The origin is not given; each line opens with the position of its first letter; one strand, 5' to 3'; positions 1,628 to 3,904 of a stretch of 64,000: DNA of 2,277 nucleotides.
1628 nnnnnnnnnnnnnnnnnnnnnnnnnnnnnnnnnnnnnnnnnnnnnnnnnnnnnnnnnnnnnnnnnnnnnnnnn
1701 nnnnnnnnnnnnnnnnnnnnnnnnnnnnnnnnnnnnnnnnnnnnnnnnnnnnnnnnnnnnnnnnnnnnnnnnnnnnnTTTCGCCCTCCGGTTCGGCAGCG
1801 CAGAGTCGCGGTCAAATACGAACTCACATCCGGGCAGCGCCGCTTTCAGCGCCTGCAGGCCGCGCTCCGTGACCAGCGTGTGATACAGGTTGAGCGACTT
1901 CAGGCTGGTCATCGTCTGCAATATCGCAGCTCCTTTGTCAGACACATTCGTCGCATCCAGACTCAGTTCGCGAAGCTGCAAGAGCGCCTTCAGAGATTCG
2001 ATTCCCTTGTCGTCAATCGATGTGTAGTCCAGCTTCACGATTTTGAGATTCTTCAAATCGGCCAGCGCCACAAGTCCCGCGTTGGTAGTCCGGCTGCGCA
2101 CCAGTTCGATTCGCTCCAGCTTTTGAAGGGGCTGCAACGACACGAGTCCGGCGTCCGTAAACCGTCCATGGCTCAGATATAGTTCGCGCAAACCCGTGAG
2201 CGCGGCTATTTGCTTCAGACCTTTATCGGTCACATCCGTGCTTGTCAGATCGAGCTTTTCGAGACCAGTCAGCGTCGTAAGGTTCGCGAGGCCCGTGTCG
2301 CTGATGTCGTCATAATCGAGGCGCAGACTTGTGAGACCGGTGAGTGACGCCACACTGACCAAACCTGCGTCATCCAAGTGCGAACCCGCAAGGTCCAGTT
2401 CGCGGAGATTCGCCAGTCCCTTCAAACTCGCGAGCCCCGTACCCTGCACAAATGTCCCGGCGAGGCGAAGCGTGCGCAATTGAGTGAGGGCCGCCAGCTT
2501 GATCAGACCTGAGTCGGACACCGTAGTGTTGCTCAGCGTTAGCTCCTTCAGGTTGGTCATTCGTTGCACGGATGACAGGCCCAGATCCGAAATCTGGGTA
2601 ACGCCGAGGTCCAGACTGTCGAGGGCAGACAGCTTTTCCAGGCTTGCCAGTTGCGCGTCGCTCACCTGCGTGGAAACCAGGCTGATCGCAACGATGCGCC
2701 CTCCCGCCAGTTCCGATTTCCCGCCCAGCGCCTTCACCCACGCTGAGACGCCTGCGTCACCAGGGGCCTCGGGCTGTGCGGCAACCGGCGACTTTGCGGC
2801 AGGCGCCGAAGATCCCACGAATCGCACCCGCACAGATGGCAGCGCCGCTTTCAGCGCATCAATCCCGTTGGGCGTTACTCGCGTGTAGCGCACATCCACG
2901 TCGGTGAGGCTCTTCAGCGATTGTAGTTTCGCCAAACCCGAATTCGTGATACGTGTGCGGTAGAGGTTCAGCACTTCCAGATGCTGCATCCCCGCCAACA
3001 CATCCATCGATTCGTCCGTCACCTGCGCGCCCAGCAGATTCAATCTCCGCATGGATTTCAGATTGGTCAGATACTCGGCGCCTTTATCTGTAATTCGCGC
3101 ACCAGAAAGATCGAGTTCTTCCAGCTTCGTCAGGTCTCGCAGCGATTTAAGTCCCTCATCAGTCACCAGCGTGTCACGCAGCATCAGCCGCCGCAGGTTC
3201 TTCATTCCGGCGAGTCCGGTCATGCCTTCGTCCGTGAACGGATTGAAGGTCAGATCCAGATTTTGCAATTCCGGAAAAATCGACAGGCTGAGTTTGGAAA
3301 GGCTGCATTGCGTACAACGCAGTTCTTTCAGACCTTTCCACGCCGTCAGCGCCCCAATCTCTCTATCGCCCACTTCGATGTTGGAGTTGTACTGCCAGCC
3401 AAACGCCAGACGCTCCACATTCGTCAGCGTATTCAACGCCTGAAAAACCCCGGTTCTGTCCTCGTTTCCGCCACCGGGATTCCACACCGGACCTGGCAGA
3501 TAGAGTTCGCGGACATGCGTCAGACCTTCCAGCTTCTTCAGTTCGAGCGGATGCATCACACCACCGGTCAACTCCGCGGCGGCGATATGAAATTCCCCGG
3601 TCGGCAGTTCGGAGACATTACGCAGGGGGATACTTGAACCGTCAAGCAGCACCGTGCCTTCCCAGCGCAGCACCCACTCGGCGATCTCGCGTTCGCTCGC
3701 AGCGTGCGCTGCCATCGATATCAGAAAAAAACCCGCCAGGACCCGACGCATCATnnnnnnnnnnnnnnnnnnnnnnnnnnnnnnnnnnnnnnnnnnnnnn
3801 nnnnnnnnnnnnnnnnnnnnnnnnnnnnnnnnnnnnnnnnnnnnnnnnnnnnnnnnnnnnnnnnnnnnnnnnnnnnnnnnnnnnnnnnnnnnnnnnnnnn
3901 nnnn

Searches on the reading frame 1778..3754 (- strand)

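Call 96: search_protein_families(library=pfam, proteins=[window:1778-3754:-], max_evalue=0.001)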
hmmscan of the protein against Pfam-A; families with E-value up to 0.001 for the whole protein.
window:1778-3754:- (659 aa): 8 families
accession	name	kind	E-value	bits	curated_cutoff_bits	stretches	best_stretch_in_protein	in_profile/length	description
PF13516.12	LRR_6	-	5e-31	104.7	23.4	0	209-229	3-23/24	Leucine Rich repeat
PF12799.13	LRR_4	-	2.9e-28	97.7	27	1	185-223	1-38/44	Leucine Rich repeats (2 copies)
PF13855.12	LRR_8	-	1.3e-26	92.6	27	4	161-219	1-59/61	Leucine rich repeat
PF23598.1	LRR_14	-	9.9e-24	84.2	40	2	467-629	88-252/353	Leucine-rich repeat region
PF24758.1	LRR_At5g56370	-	1.3e-11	45.1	27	0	370-429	31-91/227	FBD-associated F-box protein At5g56370, LRR repeats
PF25013.1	LRR_Zer-1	-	9e-09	36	27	0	157-220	4-65/137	Zer-1-like, Leucine-rich repeats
PF00560.39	LRR_1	-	2.2e-08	33.1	20.6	0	210-232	1-23/23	Leucine Rich Repeat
PF23952.1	LRR_EndoS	-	2.4e-05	24.9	27.9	0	360-477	10-111/116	Endo-beta-N-acetylglucosaminidase EndoS LRR domain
